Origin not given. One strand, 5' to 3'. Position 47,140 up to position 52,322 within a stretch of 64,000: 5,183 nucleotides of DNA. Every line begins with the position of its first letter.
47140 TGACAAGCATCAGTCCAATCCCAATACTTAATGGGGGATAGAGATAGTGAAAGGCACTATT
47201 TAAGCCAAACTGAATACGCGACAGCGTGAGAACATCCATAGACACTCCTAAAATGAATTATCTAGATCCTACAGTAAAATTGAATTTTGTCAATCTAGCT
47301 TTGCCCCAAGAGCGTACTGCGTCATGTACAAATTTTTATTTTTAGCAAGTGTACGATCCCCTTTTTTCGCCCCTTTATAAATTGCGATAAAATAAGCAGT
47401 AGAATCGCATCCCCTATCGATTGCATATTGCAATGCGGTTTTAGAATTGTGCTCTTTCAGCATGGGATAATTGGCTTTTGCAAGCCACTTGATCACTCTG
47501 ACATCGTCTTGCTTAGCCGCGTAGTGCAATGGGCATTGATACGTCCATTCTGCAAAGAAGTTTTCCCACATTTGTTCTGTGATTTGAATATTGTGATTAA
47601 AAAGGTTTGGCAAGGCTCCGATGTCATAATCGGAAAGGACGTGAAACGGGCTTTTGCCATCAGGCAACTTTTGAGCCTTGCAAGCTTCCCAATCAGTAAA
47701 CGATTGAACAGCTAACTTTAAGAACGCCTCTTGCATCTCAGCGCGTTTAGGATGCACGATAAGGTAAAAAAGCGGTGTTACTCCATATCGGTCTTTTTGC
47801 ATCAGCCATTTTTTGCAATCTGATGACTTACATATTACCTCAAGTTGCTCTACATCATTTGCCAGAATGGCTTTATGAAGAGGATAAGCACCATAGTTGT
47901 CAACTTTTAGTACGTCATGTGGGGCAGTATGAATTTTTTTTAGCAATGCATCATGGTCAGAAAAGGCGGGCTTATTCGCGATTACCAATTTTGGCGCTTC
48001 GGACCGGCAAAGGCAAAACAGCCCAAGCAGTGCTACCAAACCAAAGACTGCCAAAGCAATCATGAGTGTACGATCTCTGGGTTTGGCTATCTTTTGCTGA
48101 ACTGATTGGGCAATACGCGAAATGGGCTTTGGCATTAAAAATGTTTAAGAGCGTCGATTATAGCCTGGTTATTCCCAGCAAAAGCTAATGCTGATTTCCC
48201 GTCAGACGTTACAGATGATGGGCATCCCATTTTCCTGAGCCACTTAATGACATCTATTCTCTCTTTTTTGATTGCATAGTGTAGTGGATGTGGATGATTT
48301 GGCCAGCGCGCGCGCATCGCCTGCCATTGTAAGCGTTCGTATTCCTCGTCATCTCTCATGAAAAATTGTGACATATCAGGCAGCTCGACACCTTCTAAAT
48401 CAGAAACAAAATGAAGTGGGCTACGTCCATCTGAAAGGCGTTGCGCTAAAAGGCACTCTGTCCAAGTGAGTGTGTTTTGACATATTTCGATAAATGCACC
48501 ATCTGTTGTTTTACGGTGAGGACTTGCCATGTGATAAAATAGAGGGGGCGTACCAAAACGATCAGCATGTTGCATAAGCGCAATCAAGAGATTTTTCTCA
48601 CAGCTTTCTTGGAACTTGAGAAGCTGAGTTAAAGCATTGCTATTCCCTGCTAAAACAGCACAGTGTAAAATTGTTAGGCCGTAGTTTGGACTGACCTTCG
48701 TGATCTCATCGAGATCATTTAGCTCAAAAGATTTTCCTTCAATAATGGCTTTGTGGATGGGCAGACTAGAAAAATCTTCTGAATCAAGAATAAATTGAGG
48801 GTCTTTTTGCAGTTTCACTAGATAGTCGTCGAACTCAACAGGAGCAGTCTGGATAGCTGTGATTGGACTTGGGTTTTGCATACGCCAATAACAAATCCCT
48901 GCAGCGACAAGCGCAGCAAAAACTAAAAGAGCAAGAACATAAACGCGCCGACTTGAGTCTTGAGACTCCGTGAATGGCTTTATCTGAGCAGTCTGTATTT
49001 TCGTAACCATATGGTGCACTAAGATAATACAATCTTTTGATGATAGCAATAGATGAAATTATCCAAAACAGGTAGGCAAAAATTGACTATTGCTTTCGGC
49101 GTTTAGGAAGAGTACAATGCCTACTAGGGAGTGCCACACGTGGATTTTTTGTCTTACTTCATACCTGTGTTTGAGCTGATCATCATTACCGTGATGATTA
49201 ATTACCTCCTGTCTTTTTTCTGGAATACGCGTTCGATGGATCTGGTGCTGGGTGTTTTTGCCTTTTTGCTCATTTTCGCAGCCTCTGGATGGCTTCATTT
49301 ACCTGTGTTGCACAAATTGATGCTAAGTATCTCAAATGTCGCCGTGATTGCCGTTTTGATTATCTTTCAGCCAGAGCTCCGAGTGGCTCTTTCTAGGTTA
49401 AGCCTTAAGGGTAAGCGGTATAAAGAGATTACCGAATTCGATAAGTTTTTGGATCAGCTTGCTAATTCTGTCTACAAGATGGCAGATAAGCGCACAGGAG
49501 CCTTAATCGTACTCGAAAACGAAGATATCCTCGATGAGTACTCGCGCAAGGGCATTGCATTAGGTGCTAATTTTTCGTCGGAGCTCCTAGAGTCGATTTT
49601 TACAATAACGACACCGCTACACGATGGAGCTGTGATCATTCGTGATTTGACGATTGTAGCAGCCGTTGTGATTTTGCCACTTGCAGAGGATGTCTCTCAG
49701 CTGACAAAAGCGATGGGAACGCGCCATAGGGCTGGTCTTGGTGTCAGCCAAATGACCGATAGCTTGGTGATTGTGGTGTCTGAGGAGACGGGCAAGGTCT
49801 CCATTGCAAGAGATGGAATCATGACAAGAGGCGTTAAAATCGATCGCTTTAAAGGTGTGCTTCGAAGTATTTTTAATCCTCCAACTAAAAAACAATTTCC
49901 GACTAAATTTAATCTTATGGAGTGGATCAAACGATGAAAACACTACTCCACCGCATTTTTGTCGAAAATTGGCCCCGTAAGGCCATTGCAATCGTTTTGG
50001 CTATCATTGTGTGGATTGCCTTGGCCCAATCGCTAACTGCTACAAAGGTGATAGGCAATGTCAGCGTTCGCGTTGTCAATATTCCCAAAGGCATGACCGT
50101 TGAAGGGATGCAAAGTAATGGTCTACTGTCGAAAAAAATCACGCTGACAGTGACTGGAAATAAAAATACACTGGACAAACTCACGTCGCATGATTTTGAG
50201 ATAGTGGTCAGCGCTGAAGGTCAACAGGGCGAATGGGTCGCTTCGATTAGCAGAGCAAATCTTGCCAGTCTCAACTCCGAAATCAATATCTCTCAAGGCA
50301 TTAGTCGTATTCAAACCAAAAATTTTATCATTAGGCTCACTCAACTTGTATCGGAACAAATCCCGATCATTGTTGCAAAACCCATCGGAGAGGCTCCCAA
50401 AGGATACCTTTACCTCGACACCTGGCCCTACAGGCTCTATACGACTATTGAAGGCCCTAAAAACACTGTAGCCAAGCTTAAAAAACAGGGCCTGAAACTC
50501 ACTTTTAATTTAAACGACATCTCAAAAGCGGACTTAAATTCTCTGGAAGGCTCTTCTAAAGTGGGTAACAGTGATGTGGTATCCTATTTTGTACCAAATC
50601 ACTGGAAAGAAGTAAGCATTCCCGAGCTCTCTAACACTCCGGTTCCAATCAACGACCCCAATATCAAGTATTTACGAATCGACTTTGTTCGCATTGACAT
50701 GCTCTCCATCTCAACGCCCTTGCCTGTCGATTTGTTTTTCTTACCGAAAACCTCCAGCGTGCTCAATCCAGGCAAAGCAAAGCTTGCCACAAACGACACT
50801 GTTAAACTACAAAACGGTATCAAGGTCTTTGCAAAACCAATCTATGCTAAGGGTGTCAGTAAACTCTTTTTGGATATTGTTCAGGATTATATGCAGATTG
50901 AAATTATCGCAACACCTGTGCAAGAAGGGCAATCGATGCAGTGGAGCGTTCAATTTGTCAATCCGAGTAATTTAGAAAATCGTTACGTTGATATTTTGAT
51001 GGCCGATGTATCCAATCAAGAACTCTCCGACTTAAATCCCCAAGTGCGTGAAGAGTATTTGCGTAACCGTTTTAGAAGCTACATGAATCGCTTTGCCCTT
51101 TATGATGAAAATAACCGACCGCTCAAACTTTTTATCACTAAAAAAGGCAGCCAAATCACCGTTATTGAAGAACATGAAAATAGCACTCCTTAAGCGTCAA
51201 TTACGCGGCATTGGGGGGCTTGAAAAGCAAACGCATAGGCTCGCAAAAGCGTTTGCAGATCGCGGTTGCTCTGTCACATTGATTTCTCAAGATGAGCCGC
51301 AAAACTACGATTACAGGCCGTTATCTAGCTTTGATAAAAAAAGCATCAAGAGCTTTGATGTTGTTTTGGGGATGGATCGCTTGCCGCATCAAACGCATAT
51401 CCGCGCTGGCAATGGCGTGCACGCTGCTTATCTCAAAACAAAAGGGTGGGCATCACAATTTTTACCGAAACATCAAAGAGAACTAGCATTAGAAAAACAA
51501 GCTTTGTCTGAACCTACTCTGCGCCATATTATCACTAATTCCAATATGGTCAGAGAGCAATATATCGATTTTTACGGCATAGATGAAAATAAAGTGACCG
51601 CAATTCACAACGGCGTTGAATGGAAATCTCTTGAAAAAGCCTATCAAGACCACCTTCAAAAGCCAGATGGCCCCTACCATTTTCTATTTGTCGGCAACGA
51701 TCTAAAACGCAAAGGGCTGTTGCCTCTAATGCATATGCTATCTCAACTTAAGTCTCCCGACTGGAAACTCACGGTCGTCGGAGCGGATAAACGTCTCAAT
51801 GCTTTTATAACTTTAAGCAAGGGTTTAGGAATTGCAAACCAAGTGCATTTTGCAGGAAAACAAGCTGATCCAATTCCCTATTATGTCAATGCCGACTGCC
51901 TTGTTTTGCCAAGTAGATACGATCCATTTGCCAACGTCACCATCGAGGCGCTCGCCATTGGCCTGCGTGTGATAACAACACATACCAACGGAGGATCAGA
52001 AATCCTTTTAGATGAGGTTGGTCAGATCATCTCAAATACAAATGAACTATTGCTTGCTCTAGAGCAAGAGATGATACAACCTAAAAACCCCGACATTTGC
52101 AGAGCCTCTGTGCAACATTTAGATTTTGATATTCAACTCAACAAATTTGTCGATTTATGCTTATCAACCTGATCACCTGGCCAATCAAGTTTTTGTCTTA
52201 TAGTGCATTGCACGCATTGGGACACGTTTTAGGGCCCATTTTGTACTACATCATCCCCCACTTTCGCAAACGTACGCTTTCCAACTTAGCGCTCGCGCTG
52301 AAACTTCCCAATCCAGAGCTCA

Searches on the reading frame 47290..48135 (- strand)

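Call 46: search_protein_families(library=pfam, proteins=[window:47290-48135:-], max_evalue=0.0001)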
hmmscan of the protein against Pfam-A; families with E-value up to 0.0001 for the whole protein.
window:47290-48135:- (281 aa): 5 families
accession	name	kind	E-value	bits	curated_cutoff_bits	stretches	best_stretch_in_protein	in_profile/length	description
PF12796.13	Ank_2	-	1.2e-12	48.6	27.3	1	198-258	28-86/90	Ankyrin repeats (3 copies)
PF13637.12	Ank_4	-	4.9e-09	36.7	22.7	0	203-242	1-41/50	Ankyrin repeats (many copies)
PF13857.12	Ank_5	-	4.7e-08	33.7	27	0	202-238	19-56/56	Ankyrin repeats (many copies)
PF13606.12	Ank_3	-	8.4e-08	32.3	22.3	0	199-220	2-23/30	Ankyrin repeat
PF00023.36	Ank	-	2.8e-06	27.8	21.1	0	202-219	5-22/33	Ankyrin repeat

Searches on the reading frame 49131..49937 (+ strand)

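Call 46: search_protein_families(library=pfam, proteins=[window:49131-49937:+], max_evalue=0.0001)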
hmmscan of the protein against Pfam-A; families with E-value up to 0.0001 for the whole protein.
window:49131-49937:+ (268 aa): 1 family
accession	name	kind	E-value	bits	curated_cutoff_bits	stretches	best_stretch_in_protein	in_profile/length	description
PF02457.21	DAC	-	4.8e-40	136.3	27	1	113-229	3-117/119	DisA bacterial checkpoint controller nucleotide-binding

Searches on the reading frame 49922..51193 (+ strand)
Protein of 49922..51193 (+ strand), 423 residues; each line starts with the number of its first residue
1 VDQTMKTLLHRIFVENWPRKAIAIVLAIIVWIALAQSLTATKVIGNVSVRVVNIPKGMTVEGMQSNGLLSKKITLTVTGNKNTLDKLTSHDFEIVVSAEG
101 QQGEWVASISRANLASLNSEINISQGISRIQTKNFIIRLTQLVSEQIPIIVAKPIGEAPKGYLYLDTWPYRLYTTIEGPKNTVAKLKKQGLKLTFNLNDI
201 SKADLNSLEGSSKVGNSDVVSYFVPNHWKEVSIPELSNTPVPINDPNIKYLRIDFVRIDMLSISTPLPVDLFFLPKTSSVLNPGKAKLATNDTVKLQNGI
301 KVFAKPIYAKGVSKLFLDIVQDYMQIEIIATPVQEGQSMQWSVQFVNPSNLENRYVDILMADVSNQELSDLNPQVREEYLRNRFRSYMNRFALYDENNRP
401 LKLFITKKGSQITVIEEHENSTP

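Call 46: search_protein_families(library=pfam, proteins=[window:49922-51193:+], max_evalue=0.0001)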
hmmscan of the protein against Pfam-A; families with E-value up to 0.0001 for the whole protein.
window:49922-51193:+ (423 aa): 1 family
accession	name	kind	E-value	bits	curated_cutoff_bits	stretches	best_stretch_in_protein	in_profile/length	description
PF07949.17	YbbR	-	1.5e-05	25.6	22.3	0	48-103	2-55/81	YbbR-like protein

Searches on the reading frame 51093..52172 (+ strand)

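Call 46: search_protein_families(library=pfam, proteins=[window:51093-52172:+], max_evalue=0.0001)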
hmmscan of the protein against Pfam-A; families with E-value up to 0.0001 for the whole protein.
window:51093-52172:+ (359 aa): 4 families
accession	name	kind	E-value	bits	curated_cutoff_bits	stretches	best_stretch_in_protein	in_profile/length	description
PF00534.26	Glycos_transf_1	-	2.2e-23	83.1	26.4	1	185-317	6-144/172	Glycosyl transferases group 1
PF13692.12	Glyco_trans_1_4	-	6.1e-21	75.6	27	1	196-316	3-126/142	Glycosyl transferases group 1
PF13439.12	Glyco_transf_4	-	3.2e-14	53.8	28.5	1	93-175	87-166/170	Glycosyltransferase Family 4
PF13579.12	Glyco_trans_4_4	-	2.6e-06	28.3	29.7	0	117-174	110-158/158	Glycosyl transferase 4-like domain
